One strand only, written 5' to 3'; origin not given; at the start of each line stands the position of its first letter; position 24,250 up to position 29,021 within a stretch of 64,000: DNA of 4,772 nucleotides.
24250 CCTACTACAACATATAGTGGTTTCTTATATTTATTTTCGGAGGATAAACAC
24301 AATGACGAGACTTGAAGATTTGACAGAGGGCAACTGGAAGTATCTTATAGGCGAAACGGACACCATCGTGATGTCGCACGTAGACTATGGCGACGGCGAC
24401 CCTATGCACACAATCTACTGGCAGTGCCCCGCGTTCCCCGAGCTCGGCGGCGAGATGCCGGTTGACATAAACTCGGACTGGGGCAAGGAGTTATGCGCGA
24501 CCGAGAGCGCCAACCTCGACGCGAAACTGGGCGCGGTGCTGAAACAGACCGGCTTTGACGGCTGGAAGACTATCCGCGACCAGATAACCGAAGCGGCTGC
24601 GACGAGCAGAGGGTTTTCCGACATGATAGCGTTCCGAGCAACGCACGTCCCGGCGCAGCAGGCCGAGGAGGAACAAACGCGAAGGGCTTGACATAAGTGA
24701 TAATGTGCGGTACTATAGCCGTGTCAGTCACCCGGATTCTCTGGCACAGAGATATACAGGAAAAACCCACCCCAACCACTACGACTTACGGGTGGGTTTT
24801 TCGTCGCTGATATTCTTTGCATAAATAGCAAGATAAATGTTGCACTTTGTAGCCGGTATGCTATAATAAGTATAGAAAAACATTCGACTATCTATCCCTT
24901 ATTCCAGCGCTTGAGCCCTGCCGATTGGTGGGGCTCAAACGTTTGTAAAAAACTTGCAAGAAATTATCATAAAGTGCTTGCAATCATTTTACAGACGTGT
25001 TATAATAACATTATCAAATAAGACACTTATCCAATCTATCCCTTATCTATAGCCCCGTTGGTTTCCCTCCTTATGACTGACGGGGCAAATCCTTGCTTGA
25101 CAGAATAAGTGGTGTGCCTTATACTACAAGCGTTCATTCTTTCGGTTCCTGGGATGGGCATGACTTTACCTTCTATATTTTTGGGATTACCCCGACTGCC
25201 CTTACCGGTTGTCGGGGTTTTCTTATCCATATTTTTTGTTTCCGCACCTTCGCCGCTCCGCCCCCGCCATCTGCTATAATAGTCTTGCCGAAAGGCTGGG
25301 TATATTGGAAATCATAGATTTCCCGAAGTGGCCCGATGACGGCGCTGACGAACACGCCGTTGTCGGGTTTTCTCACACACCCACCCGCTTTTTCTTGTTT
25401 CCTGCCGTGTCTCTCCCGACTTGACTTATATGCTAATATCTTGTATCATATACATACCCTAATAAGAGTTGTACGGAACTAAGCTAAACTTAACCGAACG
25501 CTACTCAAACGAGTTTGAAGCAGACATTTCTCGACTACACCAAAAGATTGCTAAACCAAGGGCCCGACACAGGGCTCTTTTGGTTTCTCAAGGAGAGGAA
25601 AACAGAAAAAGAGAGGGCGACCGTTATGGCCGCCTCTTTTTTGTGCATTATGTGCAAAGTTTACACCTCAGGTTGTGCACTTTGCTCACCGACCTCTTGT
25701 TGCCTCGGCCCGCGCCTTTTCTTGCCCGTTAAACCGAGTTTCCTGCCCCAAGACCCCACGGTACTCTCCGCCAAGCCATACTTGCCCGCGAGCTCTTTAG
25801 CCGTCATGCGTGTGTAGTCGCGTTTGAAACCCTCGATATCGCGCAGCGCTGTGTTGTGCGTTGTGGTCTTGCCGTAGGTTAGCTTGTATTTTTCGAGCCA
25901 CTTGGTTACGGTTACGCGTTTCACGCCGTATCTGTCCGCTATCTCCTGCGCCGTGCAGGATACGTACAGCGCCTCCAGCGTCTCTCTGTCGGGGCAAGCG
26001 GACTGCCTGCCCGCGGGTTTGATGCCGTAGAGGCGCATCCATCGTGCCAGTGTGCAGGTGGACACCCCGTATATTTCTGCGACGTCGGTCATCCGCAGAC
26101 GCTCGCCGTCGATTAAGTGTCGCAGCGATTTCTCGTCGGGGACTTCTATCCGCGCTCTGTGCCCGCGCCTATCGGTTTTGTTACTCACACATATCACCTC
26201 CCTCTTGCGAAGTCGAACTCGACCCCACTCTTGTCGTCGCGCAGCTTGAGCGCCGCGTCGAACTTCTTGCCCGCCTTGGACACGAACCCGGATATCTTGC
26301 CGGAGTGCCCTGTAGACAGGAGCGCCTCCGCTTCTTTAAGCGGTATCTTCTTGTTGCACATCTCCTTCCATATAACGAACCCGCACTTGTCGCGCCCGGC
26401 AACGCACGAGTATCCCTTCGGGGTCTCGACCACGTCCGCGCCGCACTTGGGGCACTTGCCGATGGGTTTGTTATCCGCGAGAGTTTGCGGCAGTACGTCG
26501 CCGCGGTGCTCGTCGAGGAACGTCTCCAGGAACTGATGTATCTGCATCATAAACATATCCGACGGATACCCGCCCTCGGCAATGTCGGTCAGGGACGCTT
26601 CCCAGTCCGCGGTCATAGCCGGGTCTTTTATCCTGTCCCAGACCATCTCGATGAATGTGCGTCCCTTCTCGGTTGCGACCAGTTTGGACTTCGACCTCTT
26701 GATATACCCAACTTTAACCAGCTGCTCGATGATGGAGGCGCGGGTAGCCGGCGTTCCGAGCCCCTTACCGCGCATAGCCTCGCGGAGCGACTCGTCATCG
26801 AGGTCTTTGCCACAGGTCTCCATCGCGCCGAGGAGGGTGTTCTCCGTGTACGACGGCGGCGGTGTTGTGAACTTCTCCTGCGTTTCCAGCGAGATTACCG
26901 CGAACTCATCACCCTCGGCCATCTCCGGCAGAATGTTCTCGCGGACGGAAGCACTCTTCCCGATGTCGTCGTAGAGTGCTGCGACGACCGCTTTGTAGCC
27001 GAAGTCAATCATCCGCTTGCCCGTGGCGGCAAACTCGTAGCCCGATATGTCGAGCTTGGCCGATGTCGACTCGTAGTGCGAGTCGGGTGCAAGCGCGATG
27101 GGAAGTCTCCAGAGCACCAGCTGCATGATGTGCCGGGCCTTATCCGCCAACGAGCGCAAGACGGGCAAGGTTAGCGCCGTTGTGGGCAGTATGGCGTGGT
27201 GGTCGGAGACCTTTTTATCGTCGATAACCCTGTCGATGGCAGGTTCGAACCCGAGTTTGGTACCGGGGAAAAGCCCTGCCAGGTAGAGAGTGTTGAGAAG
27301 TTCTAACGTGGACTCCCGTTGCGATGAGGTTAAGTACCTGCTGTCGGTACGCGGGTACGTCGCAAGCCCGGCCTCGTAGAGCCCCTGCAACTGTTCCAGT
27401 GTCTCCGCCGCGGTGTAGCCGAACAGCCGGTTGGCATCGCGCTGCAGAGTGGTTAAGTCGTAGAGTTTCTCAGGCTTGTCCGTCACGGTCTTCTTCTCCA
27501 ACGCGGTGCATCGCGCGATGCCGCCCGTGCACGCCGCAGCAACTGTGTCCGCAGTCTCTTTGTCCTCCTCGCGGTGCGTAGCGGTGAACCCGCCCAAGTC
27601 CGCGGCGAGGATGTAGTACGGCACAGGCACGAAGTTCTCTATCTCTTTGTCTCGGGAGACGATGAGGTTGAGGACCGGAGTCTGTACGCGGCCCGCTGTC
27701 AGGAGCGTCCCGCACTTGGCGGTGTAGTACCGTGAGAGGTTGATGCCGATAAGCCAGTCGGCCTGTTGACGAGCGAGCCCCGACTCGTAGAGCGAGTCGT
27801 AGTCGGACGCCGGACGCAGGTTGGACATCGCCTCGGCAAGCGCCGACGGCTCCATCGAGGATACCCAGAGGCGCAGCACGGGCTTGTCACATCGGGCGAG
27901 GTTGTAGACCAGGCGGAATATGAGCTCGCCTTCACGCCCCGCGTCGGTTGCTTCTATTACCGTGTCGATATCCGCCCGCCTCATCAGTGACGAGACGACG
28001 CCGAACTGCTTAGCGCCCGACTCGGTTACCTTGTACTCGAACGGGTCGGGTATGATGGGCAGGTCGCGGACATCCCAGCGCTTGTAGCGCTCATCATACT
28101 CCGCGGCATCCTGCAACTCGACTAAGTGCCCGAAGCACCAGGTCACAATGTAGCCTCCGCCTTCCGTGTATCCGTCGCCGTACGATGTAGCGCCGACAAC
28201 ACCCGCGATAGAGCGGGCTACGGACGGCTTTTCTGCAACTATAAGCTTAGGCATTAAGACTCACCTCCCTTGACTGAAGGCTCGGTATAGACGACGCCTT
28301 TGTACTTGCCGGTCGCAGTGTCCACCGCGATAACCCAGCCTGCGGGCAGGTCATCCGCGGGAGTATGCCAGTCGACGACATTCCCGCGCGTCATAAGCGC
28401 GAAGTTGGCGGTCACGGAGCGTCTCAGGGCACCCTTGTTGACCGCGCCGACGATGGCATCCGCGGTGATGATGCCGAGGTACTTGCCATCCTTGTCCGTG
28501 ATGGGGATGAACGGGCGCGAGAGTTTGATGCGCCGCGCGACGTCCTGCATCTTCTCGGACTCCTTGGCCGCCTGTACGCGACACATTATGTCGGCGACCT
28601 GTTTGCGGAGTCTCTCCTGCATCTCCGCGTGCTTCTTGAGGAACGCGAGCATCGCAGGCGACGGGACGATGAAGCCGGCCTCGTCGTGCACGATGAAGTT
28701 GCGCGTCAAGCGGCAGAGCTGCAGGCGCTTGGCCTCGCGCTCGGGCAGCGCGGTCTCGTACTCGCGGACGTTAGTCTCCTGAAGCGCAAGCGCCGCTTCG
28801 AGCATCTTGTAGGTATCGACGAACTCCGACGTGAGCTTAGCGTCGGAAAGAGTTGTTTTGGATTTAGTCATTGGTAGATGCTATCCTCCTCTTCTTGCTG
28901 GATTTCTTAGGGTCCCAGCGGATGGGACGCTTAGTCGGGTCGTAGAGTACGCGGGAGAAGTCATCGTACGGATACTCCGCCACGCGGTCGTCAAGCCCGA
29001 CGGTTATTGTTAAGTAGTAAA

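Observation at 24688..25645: Tandem array of six promoter-sRNA-hairpin units on a conjugative element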

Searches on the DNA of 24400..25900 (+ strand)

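Call 5: search_rna_families(source=window, start=24400, end=25900, threshold=evalue, max_evalue=10, show_alignments=3)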
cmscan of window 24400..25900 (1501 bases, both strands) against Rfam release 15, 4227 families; matches with E-value up to 10: 6.
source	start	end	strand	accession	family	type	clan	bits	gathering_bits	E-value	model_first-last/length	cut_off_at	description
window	24753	24893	-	RF01772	rnk_pseudo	Cis-reg; leader;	-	18.6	55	3.4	1-108/108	no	Pseudomonas rnk leader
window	25601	25723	+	RF01808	MicX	Gene; sRNA;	-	18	75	0.37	1-194/194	no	MicX Vibrio cholerae sRNA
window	25539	25651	-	RF01808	MicX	Gene; sRNA;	-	16.6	75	0.87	1-194/194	no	MicX Vibrio cholerae sRNA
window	25018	25081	+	RF00192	BLV_package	Cis-reg;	-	15.4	70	2.5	1-55/55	no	Bovine leukaemia virus RNA packaging signal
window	24892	25011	-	RF02604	BASRCI153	Gene; sRNA;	-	14.6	137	1.2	1-214/214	no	Brucella sRNA CI153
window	25549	25643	+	RF00166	PrrB_RsmZ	Gene; sRNA;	CL00106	12.4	44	5.4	1-133/133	no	PrrB/RsmZ RNA family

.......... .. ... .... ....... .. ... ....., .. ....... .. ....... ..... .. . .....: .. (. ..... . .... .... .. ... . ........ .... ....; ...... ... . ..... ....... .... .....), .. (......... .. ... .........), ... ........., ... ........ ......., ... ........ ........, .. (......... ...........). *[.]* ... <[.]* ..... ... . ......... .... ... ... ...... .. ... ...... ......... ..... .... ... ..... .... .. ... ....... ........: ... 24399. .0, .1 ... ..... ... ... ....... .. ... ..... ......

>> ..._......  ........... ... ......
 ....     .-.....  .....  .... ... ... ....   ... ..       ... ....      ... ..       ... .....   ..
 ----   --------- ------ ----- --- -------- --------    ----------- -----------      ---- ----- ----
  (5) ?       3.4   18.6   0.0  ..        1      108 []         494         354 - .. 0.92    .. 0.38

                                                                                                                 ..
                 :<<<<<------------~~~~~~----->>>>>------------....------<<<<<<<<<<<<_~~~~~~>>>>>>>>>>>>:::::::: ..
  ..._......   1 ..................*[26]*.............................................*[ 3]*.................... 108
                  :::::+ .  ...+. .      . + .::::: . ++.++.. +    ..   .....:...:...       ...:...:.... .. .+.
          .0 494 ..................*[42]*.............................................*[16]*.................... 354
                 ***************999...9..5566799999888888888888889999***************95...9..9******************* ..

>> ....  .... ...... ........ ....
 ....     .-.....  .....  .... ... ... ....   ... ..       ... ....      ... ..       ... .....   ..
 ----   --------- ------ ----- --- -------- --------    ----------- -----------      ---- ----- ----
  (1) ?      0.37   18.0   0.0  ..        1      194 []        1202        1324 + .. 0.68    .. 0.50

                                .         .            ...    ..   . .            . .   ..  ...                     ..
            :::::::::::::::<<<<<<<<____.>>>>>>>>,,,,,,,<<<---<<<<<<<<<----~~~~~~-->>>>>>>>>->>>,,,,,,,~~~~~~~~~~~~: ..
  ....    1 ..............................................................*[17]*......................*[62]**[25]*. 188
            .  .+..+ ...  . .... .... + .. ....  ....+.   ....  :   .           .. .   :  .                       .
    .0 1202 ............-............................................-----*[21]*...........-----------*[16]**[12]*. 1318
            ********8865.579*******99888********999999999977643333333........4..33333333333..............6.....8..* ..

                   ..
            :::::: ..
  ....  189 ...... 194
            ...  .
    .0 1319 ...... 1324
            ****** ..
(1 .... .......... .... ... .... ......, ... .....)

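Call 11: search_dna_similar(query=window:24600-25700:+, collection=plasmids, mode=distant)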
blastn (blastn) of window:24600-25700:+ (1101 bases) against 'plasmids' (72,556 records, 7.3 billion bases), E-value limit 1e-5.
No match.

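Call 12: search_dna_similar(query=window:24600-25700:+, collection=phages, mode=distant)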
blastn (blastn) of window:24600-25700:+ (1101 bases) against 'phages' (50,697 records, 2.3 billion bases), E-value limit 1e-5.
No match.

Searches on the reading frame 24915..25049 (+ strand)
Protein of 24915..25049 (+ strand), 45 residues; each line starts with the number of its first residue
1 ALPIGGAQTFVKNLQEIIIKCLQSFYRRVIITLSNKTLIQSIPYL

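Call 74: search_protein_families(library=pfam, proteins=[window:24915-25049:+], max_evalue=10)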
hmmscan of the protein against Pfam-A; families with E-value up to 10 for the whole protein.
window:24915-25049:+ (45 aa): 1 family
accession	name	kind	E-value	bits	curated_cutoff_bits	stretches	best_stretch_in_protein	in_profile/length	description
PF12896.12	ANAPC4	-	0.12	12.4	23.1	1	8-34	110-136/203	Anaphase-promoting complex, cyclosome, subunit 4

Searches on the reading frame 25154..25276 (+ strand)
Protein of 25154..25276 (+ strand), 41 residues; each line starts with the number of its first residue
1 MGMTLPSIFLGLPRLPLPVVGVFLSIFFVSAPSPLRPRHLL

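Call 75: search_protein_representatives(protein=window:25154-25276:+)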
Query: 41 residues. Proteins with E-value up to 0.001 (for the whole library): 1; up to 1e-10: 0; up to 1e-30: 0. The best 1 are listed.
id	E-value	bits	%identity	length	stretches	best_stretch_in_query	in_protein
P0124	8.2e-05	38.1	50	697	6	3-25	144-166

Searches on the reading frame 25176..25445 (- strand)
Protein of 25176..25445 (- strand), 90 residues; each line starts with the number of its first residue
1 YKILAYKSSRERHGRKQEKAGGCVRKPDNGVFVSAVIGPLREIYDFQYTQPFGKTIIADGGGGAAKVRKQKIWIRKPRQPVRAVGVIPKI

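Call 74: search_protein_families(library=pfam, proteins=[window:25176-25445:-], max_evalue=10)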
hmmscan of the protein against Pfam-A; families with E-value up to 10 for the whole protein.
window:25176-25445:- (90 aa): 1 family
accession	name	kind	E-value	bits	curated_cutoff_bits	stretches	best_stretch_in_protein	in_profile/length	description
PF23692.1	YmjE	-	0.18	12.2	27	1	20-61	10-49/54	YmjE-like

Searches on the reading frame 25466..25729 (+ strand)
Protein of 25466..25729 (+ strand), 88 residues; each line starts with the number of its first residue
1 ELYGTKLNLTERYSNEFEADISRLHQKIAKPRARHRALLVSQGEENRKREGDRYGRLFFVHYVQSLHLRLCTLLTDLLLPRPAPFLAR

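Call 74: search_protein_families(library=pfam, proteins=[window:25466-25729:+], max_evalue=10)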
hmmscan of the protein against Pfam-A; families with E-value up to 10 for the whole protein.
window:25466-25729:+ (88 aa): 1 family
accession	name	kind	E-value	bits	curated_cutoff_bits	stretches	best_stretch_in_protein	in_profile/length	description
PF23160.2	Spectrin_1st_PEPL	-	0.16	13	27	1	14-38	67-91/93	Periplakin spectrin-like repeat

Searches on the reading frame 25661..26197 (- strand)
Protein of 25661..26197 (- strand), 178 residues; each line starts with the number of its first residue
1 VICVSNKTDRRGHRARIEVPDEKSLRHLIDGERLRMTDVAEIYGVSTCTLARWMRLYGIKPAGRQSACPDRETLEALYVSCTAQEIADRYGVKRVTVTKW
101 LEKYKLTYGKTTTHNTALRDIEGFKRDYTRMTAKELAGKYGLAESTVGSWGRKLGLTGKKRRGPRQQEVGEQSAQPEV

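Call 9: search_protein_families(library=pfam, proteins=[window:25661-26197:-], max_evalue=0.01)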
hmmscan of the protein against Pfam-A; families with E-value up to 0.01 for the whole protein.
window:25661-26197:- (178 aa): 27 families (the best 25 are shown)
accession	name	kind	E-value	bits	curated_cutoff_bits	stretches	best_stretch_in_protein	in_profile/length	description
PF13384.12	HTH_23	-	1.1e-11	44.6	24.6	2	82-105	19-42/50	Homeodomain-like domain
PF13518.12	HTH_28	-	3.2e-10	40.3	25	1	25-58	6-37/52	Helix-turn-helix domain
PF13411.12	MerR_1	-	8.5e-07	29.4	21.6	0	35-62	2-29/69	MerR HTH family regulatory protein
PF12728.13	HTH_17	-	1.6e-06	28.7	27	0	82-108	3-30/51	Helix-turn-helix domain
PF07037.17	YfeC-like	-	2.2e-06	28.4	22.9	0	131-161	1-31/122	Transcription regulator YfeC-like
PF13022.12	HTH_Tnp_1_2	-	2.5e-06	28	27.9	0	78-106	24-52/122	Helix-turn-helix of insertion element transposase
PF01527.26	HTH_Tnp_1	-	7.2e-06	26.6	24.1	0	35-73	25-59/75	Transposase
PF01710.22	HTH_Tnp_IS630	-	1.7e-05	25.3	21.3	1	83-171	21-111/119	Transposase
PF23125.1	Xre-MbcA-ParS_M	-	2.2e-05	24.5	27.8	0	84-103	5-24/51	Antitoxin Xre/MbcA/ParS-like, middle domain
PF13542.12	HTH_Tnp_ISL3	-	9.9e-05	22.2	27.4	0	36-57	29-50/51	Helix-turn-helix domain of transposase family ISL3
PF04967.18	HTH_10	-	0.0001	22.5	23.1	0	81-103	24-46/53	HTH DNA binding domain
PF17762.8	HTH_ParB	-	0.00012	22.7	22.6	0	80-101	20-41/102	ParB HTH domain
PF04545.22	Sigma70_r4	-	0.00014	21.7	24.1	0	82-97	22-37/50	Sigma-70, region 4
PF13545.12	HTH_Crp_2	-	0.00017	21.9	27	0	76-103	18-45/70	Crp-like helix-turn-helix domain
PF08822.17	DUF1804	-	0.00023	21.5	29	0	71-103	8-42/164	Protein of unknown function (DUF1804)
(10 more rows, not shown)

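Call 15: search_protein_families(library=phrogs, proteins=[window:25661-26197:-], max_evalue=0.001)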
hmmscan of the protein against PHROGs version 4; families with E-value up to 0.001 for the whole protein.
window:25661-26197:- (178 aa): 44 families (the best 25 are shown)
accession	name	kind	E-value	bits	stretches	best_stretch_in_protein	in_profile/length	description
phrog_8446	-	DNA, RNA and nucleotide metabolism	8.1e-19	69.1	2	14-105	9-97/211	HNH endonuclease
phrog_4151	-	DNA, RNA and nucleotide metabolism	1.1e-13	52.3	1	71-105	10-45/154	DNA binding protein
phrog_7545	-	DNA, RNA and nucleotide metabolism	2.2e-13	51.7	1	69-114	5-51/160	HNH endonuclease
phrog_664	-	DNA, RNA and nucleotide metabolism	3.5e-13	50.9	2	81-148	101-168/210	DNA binding protein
phrog_509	-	head and packaging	2.9e-09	37.8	0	82-114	23-55/238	terminase small subunit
phrog_1553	-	integration and excision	3.4e-08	34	0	37-54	8-25/65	excisionase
phrog_4494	-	unknown function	3.8e-08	34.8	1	82-162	20-106/109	-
phrog_12058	-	unknown function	5.1e-08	32.7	1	21-121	532-632/768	-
phrog_2474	-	transcription regulation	9.9e-08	32.9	0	80-110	48-78/118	MerR-like transcriptional regulator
phrog_9759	-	DNA, RNA and nucleotide metabolism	1.1e-07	33.1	0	69-110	6-49/242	DNA binding protein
phrog_7950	-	transcription regulation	1.2e-07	32.7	0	33-53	20-40/68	transcriptional repressor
phrog_323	-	transcription regulation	1.8e-07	32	1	33-166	57-202/319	transcriptional regulator, D5-like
phrog_2538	-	head and packaging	3.4e-07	31.4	0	82-112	20-50/129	terminase small subunit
phrog_66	-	integration and excision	3.4e-07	31.3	0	20-61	80-122/412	excisionase and transcriptional regulator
phrog_151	-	integration and excision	3.1e-06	27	1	37-168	27-189/582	transposase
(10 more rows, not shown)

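Call 22: find_homologous_proteins(query=window:25661-26188:-)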
Query window:25661-26188:- (175 aa): 1 proteins with E <= 0.001 among 140 candidates.
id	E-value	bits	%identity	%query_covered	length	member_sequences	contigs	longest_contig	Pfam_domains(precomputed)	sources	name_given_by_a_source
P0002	1.4e-111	388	99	100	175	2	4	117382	PF07037.18,PF12728.14,PF13411.13,PF13384.13,PF13518.13,PF01710.23,PF13022.13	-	-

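Call 24: find_encoding_contigs(protein=P0002, flank=6000, max_places=10)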
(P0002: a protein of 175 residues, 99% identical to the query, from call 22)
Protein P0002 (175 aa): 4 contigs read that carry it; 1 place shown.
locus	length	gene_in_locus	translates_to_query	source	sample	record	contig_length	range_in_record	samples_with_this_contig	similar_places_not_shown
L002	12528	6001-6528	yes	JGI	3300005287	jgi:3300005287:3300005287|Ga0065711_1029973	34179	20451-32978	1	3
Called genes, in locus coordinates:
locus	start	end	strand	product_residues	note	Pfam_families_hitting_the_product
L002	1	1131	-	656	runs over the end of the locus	PF00476:DNA_pol_A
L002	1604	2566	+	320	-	PF13930:Endonuclea_NS_2, PF01223:Endonuclease_NS (weak)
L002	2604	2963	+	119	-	-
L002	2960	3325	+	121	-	-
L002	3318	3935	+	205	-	-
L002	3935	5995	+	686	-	PF01751:Toprim, PF01131:Topoisom_bac, PF13342:Toprim_Crpt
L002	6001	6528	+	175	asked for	PF13022:HTH_Tnp_1_2 (faint), PF01710:HTH_Tnp_IS630 (faint), PF13384:HTH_23 (faint), PF13518:HTH_28 (faint), PF07037:YfeC-like (faint), PF12728:HTH_17 (faint), PF13411:MerR_1 (faint)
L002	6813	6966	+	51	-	-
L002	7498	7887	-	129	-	-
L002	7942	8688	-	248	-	-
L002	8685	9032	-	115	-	-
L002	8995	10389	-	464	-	PF00176:SNF2-rel_dom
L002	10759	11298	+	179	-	-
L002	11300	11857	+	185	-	-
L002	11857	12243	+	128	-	-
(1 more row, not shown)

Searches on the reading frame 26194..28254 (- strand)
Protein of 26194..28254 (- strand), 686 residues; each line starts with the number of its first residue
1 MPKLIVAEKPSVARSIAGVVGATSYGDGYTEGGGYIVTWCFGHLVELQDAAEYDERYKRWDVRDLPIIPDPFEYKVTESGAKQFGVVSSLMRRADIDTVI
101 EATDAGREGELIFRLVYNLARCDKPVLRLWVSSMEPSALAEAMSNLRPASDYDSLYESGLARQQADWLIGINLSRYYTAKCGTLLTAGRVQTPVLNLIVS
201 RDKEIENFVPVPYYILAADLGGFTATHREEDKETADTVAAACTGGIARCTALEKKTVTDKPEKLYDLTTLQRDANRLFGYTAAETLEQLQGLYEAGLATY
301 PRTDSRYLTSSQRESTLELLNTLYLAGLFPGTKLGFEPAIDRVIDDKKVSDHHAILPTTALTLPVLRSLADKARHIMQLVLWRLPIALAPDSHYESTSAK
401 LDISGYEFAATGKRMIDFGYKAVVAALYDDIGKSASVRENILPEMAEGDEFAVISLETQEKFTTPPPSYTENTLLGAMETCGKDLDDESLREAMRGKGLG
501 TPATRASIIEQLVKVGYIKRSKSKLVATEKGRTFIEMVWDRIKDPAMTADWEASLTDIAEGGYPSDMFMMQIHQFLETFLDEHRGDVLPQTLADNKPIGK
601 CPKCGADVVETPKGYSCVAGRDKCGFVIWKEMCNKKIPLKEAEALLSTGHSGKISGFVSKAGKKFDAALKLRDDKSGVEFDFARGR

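Call 9: search_protein_families(library=pfam, proteins=[window:26194-28254:-], max_evalue=0.01)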
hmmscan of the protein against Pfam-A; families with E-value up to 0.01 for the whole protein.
window:26194-28254:- (686 aa): 3 families
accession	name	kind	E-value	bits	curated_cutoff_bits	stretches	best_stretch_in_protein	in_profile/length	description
PF01131.25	Topoisom_bac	-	2e-105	353.6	35.1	1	152-568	3-409/411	DNA topoisomerase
PF13342.12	Toprim_Crpt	-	5.3e-22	78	32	1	623-682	1-59/60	C-terminal repeat of topoisomerase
PF01751.28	Toprim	-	4.7e-10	39.9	23.1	1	3-133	1-95/96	Toprim domain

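Call 40: find_related_loci(query=window:26194-28254:-, collection=metagenome_contigs, flank=5000)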
Query window:26194-28254:- (686 aa) in metagenome_contigs; peptide patterns used: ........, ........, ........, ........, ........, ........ (x = any residue, [..] = any of these).
229 stretches matched a pattern; 30 encode a relative of the query (tblastn E <= 1e-3); 30 distinct loci.
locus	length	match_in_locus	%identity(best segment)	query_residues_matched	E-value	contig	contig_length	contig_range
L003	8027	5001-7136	34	1-682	3e-116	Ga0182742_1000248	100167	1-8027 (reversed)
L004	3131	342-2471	35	3-682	1e-115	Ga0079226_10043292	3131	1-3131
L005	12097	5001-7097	36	3-670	2e-111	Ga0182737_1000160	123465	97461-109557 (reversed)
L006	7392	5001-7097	36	3-670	1e-111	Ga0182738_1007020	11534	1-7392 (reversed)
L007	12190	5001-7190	37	3-631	6e-118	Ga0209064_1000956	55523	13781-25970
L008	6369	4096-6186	36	3-670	4e-110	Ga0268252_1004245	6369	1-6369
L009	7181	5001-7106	34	1-670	2e-109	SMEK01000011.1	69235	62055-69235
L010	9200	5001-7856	35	1-670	2e-109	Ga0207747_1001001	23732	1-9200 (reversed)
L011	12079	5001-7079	34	3-670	7e-108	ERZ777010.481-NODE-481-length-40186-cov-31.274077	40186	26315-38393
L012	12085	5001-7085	35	1-670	2e-107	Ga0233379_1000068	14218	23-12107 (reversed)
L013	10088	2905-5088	33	1-682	6e-102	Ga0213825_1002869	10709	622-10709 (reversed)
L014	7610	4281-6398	31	3-682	5e-98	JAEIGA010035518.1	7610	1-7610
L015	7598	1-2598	34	1-670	4e-107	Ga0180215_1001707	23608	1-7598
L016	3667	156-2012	34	4-603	2e-90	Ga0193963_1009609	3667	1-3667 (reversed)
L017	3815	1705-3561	34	4-600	1e-89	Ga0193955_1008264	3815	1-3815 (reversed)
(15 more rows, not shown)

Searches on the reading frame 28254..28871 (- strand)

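Call 9: search_protein_families(library=pfam, proteins=[window:28254-28871:-], max_evalue=0.01)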
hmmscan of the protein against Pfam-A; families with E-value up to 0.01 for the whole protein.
window:28254-28871:- (205 aa): 1 family
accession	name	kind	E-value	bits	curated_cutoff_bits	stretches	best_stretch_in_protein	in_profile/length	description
PF00571.33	CBS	-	3e-05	24.7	24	1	92-144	1-55/57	CBS domain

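Call 15: search_protein_families(library=phrogs, proteins=[window:28254-28871:-], max_evalue=0.001)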
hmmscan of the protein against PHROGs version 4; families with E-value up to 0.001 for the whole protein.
window:28254-28871:- (205 aa): 0 families
